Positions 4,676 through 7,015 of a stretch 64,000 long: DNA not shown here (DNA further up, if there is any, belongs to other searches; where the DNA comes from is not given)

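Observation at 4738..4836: topA 5' end is frameshifted and missing about 15 codons of the TOPRIM domain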

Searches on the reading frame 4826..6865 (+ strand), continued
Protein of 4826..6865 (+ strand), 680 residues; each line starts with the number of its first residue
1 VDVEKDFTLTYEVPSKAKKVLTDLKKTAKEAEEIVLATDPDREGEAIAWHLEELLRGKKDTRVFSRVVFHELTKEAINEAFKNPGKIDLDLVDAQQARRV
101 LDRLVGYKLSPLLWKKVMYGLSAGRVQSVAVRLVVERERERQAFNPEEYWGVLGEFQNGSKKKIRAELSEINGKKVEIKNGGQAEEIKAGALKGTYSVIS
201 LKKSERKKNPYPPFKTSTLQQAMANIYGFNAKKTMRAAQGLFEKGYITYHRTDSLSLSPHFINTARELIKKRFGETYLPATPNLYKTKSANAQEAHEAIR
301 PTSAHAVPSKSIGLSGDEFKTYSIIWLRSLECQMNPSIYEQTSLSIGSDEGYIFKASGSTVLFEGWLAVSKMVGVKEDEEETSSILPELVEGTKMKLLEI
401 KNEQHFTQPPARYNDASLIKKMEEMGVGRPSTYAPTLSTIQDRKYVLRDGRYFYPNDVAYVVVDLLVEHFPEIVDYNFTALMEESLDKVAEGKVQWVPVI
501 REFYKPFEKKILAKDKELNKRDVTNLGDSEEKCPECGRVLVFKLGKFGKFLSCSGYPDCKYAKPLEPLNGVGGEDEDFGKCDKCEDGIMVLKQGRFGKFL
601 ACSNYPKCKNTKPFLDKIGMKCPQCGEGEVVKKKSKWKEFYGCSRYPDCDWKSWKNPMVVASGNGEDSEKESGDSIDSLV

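Call 11: find_encoding_contigs(protein=P0132, flank=10000, max_places=10)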
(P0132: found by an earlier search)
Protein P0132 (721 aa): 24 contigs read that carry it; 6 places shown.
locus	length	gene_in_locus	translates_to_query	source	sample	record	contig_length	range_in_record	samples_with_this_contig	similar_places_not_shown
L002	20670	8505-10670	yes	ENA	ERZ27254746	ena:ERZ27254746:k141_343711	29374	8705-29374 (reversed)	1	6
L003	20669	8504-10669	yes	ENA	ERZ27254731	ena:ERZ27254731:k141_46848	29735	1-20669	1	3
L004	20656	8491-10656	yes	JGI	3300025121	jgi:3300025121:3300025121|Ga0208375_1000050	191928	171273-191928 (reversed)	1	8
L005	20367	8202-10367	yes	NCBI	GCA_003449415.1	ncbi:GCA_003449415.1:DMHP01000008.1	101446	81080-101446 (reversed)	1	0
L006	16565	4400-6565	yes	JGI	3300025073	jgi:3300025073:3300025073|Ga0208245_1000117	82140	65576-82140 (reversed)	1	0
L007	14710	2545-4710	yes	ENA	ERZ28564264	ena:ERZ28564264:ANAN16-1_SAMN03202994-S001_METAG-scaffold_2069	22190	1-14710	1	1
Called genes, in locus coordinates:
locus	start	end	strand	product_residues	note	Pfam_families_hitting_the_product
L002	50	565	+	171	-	-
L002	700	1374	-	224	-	-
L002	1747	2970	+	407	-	-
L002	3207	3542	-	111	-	-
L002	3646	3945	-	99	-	-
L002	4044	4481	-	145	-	-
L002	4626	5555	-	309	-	-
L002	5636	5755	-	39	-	-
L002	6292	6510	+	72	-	-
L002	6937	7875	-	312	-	PF00551:Formyl_trans_N, PF02911:Formyl_trans_C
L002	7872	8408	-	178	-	PF01327:Pep_deformylase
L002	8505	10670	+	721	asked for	PF01751:Toprim, PF01131:Topoisom_bac, PF01396:Zn_ribbon_Top1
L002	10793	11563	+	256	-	-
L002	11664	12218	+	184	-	-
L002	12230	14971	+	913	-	-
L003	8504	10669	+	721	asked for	PF01751:Toprim, PF01131:Topoisom_bac, PF01396:Zn_ribbon_Top1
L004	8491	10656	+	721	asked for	PF01751:Toprim, PF01131:Topoisom_bac, PF01396:Zn_ribbon_Top1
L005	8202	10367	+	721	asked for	PF01751:Toprim, PF01131:Topoisom_bac, PF01396:Zn_ribbon_Top1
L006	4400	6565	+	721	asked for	PF01751:Toprim, PF01131:Topoisom_bac, PF01396:Zn_ribbon_Top1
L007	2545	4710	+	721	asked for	PF01751:Toprim, PF01131:Topoisom_bac, PF01396:Zn_ribbon_Top1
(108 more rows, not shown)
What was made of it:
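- It is indexed in 66 blocks of the collection, and all 24 contigs read encode it (call 11).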

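Call 15: find_encoding_contigs(protein=P0126, flank=3000, max_places=6)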
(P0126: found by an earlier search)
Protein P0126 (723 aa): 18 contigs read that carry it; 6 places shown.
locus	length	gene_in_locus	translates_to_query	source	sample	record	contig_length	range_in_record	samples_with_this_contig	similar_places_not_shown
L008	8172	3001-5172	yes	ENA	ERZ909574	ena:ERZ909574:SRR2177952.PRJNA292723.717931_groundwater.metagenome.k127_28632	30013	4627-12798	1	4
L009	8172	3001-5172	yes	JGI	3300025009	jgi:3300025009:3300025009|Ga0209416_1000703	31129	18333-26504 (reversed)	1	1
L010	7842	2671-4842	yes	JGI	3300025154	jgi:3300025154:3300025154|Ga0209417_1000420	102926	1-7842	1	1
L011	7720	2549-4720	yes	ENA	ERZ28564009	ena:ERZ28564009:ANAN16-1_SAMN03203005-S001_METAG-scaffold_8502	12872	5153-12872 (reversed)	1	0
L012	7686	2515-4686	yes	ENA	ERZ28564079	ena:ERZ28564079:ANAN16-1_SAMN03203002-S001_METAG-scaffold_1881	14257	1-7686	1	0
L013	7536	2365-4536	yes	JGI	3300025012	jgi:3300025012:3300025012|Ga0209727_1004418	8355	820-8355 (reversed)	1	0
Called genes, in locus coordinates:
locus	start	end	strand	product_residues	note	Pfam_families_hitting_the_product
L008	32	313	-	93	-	-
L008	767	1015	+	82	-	-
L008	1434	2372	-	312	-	PF00551:Formyl_trans_N, PF02911:Formyl_trans_C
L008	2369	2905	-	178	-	PF01327:Pep_deformylase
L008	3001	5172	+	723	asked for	PF01751:Toprim, PF01131:Topoisom_bac, PF01396:Zn_ribbon_Top1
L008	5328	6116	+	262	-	-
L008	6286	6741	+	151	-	-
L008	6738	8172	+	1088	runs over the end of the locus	-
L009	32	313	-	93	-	-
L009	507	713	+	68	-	-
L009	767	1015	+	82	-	-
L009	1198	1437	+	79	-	PF00830:Ribosomal_L28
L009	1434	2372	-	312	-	PF00551:Formyl_trans_N, PF02911:Formyl_trans_C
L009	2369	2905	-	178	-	PF01327:Pep_deformylase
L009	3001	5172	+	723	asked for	PF01751:Toprim, PF01131:Topoisom_bac, PF01396:Zn_ribbon_Top1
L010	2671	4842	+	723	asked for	PF01751:Toprim, PF01131:Topoisom_bac, PF01396:Zn_ribbon_Top1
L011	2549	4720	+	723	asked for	PF01751:Toprim, PF01131:Topoisom_bac, PF01396:Zn_ribbon_Top1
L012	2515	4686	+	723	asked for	PF01751:Toprim, PF01131:Topoisom_bac, PF01396:Zn_ribbon_Top1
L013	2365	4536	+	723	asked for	PF01751:Toprim, PF01131:Topoisom_bac, PF01396:Zn_ribbon_Top1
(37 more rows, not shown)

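Call 25: find_encoding_contigs(protein=P0122, flank=3000, max_places=3)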
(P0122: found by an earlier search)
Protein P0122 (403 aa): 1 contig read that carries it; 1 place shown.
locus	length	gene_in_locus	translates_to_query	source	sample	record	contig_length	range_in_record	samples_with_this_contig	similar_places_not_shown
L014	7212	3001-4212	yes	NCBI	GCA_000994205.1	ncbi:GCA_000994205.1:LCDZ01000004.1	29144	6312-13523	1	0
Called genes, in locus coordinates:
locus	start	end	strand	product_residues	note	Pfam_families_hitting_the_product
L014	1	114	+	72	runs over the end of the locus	-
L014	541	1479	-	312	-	PF00551:Formyl_trans_N, PF02911:Formyl_trans_C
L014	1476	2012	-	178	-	PF01327:Pep_deformylase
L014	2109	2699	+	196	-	PF01751:Toprim, PF01131:Topoisom_bac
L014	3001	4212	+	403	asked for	PF01131:Topoisom_bac, PF01396:Zn_ribbon_Top1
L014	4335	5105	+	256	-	-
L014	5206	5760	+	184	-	-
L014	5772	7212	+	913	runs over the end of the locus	-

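Call 26: find_encoding_contigs(protein=P0123, flank=3000, max_places=3)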
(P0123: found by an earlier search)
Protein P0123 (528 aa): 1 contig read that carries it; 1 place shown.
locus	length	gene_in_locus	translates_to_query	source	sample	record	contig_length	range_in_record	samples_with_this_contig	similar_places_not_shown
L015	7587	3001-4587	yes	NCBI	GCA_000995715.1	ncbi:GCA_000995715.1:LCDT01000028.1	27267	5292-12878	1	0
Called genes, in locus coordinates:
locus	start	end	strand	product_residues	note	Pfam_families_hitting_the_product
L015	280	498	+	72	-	-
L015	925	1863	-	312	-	PF00551:Formyl_trans_N, PF02911:Formyl_trans_C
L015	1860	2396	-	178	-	PF01327:Pep_deformylase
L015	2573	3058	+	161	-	PF01751:Toprim, PF01131:Topoisom_bac (weak)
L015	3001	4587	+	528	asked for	PF01131:Topoisom_bac, PF01396:Zn_ribbon_Top1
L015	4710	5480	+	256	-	-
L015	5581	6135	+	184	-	-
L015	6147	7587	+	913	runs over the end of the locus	-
